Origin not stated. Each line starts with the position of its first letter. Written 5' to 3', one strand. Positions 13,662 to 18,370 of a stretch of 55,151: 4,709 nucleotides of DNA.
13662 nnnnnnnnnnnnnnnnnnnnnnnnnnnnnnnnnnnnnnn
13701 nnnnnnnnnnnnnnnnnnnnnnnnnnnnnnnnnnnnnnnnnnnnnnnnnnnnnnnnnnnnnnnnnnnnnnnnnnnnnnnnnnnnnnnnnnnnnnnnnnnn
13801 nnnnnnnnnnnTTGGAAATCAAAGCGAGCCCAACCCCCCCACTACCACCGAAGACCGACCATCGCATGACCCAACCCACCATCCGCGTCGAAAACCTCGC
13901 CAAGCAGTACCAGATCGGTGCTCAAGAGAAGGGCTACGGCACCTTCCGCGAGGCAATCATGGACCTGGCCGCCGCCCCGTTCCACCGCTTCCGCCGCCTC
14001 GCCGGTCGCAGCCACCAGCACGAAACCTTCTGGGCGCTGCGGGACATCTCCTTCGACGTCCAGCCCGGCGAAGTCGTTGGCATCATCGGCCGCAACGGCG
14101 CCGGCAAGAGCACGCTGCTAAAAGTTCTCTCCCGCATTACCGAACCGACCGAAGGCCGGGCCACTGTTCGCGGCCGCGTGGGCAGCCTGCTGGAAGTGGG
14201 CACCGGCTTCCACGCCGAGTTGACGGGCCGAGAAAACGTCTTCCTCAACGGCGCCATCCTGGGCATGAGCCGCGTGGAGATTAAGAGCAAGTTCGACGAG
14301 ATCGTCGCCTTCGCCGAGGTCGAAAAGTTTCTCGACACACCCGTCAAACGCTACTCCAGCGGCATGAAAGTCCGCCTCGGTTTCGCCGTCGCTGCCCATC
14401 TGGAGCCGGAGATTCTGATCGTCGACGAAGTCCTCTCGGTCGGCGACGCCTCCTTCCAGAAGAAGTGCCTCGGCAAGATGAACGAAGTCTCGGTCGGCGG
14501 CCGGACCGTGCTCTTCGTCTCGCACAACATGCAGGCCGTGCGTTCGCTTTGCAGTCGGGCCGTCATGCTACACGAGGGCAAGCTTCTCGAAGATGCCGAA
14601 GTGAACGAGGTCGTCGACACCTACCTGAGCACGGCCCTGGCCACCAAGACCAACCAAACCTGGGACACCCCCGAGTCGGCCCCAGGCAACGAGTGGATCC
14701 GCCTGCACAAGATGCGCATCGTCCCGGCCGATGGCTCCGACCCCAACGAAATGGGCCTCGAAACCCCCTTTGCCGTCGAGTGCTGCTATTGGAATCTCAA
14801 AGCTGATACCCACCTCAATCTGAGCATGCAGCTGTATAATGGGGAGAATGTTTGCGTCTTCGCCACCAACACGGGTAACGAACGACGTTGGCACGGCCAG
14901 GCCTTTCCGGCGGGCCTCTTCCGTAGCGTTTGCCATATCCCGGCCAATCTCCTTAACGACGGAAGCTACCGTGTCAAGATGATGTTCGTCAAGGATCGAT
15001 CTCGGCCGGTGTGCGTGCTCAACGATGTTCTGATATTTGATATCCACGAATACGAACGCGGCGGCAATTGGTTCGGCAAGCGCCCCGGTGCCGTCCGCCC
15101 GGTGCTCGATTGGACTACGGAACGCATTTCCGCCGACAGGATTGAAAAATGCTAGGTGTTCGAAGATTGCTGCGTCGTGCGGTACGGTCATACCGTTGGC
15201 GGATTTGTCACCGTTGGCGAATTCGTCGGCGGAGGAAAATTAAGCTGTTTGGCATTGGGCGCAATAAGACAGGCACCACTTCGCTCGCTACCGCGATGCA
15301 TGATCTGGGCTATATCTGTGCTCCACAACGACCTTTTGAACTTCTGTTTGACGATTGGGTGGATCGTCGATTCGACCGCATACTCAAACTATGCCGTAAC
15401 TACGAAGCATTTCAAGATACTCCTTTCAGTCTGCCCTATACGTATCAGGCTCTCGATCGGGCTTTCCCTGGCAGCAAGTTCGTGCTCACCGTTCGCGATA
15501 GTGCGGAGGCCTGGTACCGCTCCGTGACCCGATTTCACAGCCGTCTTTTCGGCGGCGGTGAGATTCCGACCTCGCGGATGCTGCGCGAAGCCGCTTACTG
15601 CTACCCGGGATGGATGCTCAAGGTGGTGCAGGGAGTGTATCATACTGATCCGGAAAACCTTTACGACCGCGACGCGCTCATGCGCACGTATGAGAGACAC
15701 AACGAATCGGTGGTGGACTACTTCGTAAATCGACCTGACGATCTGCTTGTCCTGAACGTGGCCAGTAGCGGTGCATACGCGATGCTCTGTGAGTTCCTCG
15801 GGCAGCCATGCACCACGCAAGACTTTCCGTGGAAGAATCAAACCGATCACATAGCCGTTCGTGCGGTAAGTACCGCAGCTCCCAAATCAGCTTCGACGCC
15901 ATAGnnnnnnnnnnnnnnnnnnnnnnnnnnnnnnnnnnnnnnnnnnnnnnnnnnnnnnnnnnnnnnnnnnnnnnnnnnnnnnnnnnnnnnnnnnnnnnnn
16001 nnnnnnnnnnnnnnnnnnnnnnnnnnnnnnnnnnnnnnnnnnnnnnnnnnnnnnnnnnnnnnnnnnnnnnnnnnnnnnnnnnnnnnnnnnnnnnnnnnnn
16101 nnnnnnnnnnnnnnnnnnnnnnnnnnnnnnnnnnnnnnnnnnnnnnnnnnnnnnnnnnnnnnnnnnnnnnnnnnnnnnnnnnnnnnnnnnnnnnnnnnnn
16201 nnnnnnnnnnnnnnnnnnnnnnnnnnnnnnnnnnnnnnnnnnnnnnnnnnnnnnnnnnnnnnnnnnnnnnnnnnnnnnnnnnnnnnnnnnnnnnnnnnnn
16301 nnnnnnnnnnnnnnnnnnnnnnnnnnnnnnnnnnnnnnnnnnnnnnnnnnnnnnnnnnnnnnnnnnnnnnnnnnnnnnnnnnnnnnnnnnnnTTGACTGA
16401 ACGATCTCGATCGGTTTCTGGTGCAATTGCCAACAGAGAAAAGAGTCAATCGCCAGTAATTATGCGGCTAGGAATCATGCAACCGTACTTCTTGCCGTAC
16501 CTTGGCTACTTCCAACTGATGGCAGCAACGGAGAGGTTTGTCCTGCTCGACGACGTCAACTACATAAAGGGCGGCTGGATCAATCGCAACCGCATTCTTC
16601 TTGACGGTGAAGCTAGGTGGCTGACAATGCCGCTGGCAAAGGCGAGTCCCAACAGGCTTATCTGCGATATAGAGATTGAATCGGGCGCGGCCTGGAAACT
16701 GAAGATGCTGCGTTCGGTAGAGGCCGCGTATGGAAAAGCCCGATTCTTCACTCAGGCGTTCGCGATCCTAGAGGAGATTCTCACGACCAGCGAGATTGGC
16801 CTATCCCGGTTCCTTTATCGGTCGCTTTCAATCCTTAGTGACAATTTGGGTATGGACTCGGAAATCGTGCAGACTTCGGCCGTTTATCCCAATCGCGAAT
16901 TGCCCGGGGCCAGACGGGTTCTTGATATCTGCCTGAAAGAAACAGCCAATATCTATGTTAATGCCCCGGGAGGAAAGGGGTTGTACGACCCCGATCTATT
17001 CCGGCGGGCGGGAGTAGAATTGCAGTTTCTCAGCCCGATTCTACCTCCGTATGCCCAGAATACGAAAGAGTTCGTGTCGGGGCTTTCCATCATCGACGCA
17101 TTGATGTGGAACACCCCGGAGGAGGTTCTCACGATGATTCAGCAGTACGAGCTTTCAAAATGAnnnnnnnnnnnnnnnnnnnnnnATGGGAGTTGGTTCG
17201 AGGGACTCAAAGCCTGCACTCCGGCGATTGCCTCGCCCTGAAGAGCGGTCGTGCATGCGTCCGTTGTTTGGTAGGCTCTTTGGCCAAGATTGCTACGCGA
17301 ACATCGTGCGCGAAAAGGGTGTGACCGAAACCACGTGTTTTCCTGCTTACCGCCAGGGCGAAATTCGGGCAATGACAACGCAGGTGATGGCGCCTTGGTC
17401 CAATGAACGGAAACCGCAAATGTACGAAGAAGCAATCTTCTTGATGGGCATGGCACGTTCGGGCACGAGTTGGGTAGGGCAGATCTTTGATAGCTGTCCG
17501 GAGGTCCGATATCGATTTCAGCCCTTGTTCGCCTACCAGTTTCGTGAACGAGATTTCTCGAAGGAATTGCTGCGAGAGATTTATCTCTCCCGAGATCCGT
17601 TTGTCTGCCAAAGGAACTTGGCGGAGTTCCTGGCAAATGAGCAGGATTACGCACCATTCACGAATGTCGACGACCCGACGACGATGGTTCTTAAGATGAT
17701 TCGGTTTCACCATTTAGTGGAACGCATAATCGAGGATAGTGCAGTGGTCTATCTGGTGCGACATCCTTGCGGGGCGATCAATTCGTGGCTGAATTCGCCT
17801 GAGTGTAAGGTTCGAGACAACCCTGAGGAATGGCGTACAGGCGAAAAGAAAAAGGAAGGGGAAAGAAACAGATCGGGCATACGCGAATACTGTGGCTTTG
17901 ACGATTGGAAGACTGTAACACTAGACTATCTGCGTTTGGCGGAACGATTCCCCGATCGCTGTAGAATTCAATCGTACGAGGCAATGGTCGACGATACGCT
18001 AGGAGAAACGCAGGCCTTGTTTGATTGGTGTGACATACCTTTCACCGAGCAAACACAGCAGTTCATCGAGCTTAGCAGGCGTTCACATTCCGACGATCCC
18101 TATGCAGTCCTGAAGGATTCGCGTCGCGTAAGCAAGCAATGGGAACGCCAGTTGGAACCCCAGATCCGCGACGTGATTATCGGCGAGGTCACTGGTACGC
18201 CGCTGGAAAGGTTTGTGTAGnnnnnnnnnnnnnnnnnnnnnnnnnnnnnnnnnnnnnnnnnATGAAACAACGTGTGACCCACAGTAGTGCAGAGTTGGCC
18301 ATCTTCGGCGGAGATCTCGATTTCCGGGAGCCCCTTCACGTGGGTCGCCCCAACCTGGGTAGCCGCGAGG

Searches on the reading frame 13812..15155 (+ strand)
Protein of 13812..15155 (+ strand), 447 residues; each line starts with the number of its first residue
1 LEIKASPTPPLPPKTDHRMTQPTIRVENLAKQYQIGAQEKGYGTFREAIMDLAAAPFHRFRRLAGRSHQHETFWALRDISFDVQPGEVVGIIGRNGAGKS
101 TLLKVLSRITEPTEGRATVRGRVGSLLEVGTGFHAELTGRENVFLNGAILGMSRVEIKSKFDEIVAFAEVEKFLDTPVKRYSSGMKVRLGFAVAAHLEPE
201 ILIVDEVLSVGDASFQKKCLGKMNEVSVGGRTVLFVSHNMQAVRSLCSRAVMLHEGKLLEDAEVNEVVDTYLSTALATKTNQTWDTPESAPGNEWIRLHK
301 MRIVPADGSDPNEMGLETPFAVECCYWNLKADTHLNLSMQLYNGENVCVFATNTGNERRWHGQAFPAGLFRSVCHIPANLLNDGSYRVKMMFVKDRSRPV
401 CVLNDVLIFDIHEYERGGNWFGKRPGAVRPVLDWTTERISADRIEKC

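Call 8: search_protein_families(library=ncbifam, proteins=[window:13812-15155:+], max_evalue=1e-10)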
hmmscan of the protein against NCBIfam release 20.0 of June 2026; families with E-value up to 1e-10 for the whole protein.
window:13812-15155:+ (447 aa): 140 families (the best 25 are shown)
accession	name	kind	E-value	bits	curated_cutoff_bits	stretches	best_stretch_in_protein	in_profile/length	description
NF010065.0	PRK13545.1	equivalog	2.3e-68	231.2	538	1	55-272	19-235/549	teichoic acids export protein ATP-binding subunit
NF050108.1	galactan_ABC_ATP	equivalog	8.8e-55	185.5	400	1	72-272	41-241/244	galactan export ABC transporter ATP-binding subunit Wzt/RfbE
NF010066.0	PRK13546.1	equivalog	4.1e-54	183.7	320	1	66-272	30-235/264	teichoic acids export ABC transporter ATP-binding subunit TagH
TIGR01188.1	drrA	subfamily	3.7e-35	121.7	312.45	1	70-269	3-213/302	daunorubicin resistance ABC transporter, ATP-binding protein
TIGR04521.1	ECF_ATPase_2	equivalog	1e-25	90.4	330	1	142-270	105-235/279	energy-coupling factor transporter ATPase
NF010059.0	PRK13536.1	equivalog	1.4e-25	89.8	549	1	71-270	54-264/342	nodulation factor ABC transporter ATP-binding protein NodI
NF033858.1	ABC2_perm_RbbA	equivalog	2.4e-25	88.6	1050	1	68-271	274-488/909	ribosome-associated ATPase/putative transporter RbbA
TIGR04520.1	ECF_ATPase_1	equivalog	4.9e-25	88.5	315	1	150-269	106-225/269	energy-coupling factor transporter ATPase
TIGR01288.1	nodI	equivalog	1e-24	87.1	424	1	76-270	20-225/303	nodulation factor ABC transporter ATP-binding protein NodI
NF010060.0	PRK13537.1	equivalog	1e-24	87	521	1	75-270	30-236/314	nodulation factor ABC transporter ATP-binding protein NodI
TIGR03522.1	GldA_ABC_ATP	equivalog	6e-24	85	402.6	1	74-283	16-235/301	gliding motility-associated ABC transporter ATP-binding subunit GldA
NF047568.1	PSM_export_PmtC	equivalog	2.4e-23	83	375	1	73-270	13-210/290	phenol-soluble modulin export ABC transporter ATP-binding protein PmtC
TIGR02769.1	nickel_nikE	equivalog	9.4e-23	81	332.55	1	174-267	144-238/265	nickel import ATP-binding protein NikE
TIGR03740.1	galliderm_ABC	subfamily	1.1e-22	80.8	309.75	1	73-266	13-210/223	lantibiotic protection ABC transporter ATP-binding subunit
TIGR03375.1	type_I_sec_LssB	subfamily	2.1e-22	79.2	693.1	1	68-119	475-526/696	type I secretion system permease/ATPase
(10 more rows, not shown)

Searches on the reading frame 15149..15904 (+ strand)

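Call 9: search_protein_families(library=ncbifam, proteins=[window:15149-15904:+], max_evalue=1e-10)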
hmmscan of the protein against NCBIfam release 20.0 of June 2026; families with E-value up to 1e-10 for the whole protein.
window:15149-15904:+ (251 aa): 0 families

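Call 98: search_protein_families(library=pfam, proteins=[window:15149-15904:+], max_evalue=0.001)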
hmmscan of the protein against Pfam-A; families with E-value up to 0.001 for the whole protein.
window:15149-15904:+ (251 aa): 2 families
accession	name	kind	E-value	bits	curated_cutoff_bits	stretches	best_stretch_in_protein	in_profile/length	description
PF17784.7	Sulfotransfer_4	-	6.3e-29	101.8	22.8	1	32-234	1-214/215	Sulfotransferase domain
PF13469.12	Sulfotransfer_3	-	0.00083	20.1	27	0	57-130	73-146/216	Sulfotransferase family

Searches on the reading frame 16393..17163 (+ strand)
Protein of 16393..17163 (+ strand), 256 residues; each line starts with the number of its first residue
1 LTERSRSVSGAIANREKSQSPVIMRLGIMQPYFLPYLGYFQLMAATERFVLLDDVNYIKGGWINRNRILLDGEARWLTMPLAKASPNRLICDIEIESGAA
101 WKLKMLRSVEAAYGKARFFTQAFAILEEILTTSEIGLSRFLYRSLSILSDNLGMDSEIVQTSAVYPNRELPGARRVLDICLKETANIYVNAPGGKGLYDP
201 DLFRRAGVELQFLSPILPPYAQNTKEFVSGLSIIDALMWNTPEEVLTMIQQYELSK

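Call 9: search_protein_families(library=ncbifam, proteins=[window:16393-17163:+], max_evalue=1e-10)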
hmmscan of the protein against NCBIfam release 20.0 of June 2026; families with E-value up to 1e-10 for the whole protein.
window:16393-17163:+ (256 aa): 0 families

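Call 98: search_protein_families(library=pfam, proteins=[window:16393-17163:+], max_evalue=0.001)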
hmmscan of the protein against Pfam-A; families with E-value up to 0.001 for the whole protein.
window:16393-17163:+ (256 aa): 1 family
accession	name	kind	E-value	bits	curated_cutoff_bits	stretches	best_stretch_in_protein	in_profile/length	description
PF08889.16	WbqC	-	1.3e-67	228.3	21.3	1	30-245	1-216/218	WbqC-like protein family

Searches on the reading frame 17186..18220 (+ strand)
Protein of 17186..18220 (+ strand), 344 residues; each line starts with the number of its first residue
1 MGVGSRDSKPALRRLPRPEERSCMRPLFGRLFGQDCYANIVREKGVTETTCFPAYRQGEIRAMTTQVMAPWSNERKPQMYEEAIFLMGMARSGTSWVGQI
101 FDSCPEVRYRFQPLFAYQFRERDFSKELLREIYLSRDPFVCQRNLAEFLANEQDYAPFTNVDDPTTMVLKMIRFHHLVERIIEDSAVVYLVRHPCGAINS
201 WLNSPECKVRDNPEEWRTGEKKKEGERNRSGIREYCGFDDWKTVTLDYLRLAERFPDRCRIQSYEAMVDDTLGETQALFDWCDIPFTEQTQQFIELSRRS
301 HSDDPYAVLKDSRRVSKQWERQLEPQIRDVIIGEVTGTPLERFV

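Call 8: search_protein_families(library=ncbifam, proteins=[window:17186-18220:+], max_evalue=1e-10)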
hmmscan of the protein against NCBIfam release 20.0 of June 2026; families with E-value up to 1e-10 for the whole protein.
window:17186-18220:+ (344 aa): 0 families

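Call 39: search_protein_families(library=pfam, proteins=[window:17186-18220:+], max_evalue=0.1)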
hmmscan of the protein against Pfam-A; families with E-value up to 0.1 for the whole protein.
window:17186-18220:+ (344 aa): 2 families
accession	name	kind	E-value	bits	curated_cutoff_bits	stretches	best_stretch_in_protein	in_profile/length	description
PF13469.12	Sulfotransfer_3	-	2.2e-11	44.9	27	1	84-288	2-216/216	Sulfotransferase family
PF00685.33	Sulfotransfer_1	-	7e-09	35.9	22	1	83-291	3-188/255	Sulfotransferase domain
